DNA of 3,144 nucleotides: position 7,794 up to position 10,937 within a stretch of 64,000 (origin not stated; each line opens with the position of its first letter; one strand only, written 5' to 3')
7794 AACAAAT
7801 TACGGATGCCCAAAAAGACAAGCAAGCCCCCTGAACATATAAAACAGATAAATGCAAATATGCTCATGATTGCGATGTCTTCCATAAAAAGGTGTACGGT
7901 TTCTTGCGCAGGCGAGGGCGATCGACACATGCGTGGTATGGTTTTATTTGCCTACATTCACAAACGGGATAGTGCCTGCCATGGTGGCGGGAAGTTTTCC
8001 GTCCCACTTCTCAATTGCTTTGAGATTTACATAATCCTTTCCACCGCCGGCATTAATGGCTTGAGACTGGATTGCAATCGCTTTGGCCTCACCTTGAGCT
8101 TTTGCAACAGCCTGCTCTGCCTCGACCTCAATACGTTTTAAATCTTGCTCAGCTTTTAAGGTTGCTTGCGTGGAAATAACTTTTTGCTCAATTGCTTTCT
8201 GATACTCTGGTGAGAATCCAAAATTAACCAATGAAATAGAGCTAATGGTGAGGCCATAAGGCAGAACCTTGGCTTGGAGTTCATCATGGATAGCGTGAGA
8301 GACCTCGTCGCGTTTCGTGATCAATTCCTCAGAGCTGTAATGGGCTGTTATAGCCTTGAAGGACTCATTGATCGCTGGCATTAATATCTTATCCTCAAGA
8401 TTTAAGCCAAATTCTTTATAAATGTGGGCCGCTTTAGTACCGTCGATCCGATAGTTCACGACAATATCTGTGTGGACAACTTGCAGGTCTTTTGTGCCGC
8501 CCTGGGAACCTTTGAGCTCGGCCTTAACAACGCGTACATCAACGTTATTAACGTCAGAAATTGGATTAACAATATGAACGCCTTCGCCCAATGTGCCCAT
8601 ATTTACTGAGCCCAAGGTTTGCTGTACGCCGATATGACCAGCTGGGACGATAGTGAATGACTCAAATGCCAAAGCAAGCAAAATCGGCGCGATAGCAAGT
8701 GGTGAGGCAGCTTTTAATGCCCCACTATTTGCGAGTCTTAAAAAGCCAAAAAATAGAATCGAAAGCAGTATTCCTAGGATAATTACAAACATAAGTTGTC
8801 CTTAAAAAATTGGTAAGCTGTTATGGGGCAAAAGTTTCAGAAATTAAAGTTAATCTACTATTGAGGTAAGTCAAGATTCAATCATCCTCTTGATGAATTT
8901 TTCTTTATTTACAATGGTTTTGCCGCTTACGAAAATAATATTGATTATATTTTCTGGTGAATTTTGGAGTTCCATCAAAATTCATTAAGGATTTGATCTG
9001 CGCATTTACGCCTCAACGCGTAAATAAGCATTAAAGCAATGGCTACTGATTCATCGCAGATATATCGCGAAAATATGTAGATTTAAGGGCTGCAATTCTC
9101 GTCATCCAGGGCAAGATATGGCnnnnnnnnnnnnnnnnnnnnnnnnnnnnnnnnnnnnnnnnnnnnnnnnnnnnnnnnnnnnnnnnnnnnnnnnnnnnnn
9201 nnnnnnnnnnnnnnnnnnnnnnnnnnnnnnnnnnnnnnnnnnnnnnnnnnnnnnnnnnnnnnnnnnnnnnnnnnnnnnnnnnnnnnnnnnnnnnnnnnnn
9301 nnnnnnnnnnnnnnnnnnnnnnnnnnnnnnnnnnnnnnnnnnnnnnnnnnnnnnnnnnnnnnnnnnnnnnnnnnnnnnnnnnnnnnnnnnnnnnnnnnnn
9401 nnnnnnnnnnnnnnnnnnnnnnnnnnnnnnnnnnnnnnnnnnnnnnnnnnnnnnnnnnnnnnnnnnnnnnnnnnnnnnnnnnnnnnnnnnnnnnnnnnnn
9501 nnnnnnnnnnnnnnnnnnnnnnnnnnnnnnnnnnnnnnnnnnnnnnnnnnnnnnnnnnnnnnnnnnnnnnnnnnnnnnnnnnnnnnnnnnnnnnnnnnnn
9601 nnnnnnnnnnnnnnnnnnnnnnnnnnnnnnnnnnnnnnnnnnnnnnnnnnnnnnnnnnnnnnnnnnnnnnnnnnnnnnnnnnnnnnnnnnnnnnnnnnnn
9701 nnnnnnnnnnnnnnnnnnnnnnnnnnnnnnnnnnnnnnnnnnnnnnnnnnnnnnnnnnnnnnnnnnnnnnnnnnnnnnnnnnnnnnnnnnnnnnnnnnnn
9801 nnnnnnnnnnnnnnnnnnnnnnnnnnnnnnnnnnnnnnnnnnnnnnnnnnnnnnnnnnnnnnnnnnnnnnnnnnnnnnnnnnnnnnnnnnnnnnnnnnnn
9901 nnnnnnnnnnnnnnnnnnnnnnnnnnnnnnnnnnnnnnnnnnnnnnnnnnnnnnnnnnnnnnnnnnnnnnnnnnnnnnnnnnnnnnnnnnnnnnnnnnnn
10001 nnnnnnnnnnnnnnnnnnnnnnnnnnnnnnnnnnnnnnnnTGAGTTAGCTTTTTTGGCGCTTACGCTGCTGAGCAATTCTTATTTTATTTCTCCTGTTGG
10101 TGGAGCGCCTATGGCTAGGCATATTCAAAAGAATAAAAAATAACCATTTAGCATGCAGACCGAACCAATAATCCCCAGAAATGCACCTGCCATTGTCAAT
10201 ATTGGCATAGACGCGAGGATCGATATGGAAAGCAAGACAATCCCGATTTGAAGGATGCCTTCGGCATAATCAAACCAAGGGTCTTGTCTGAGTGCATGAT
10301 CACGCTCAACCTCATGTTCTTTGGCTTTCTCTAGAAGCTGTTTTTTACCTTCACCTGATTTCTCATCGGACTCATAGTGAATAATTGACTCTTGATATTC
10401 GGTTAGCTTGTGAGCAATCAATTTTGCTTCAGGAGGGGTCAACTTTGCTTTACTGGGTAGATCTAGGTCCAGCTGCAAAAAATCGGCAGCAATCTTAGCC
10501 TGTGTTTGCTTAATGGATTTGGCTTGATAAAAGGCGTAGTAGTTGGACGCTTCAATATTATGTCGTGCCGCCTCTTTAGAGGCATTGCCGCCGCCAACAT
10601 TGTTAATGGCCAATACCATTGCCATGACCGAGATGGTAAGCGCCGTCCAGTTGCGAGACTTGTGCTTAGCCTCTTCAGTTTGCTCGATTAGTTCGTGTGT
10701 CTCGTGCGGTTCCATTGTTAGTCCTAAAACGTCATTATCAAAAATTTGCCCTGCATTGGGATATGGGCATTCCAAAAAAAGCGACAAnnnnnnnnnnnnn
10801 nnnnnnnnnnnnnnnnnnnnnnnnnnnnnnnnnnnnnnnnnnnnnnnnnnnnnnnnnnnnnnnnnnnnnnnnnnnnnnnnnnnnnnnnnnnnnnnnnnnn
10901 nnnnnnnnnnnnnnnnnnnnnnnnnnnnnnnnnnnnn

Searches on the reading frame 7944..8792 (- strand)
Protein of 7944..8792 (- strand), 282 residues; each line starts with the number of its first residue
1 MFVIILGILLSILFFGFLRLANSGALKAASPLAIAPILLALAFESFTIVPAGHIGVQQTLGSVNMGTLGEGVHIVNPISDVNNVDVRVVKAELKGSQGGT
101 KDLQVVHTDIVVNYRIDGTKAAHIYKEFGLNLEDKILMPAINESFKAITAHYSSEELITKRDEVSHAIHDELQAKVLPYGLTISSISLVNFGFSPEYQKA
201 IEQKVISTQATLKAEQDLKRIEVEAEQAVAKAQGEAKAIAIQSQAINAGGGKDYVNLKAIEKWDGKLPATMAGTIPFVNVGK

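Call 72: search_protein_families(library=pfam, proteins=[window:7944-8792:-], max_evalue=0.001)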
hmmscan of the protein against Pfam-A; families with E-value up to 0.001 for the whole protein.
window:7944-8792:- (282 aa): 1 family
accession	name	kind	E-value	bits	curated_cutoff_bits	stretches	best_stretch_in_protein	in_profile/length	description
PF01145.31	Band_7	-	3.1e-32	112.5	23.6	1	48-232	2-174/176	SPFH domain / Band 7 family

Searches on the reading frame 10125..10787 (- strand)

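Call 51: search_protein_families(library=ncbifam, proteins=[window:10125-10787:-], max_evalue=0.001)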
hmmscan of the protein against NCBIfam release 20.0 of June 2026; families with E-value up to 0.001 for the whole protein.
window:10125-10787:- (220 aa): 0 families

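Call 72: search_protein_families(library=pfam, proteins=[window:10125-10787:-], max_evalue=0.001)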
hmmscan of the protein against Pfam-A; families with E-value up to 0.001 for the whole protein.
window:10125-10787:- (220 aa): 1 family
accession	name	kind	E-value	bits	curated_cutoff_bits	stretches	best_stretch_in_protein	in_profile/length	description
PF14235.11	DUF4337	-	2.3e-40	138.8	27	1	46-216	2-161/161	Domain of unknown function (DUF4337)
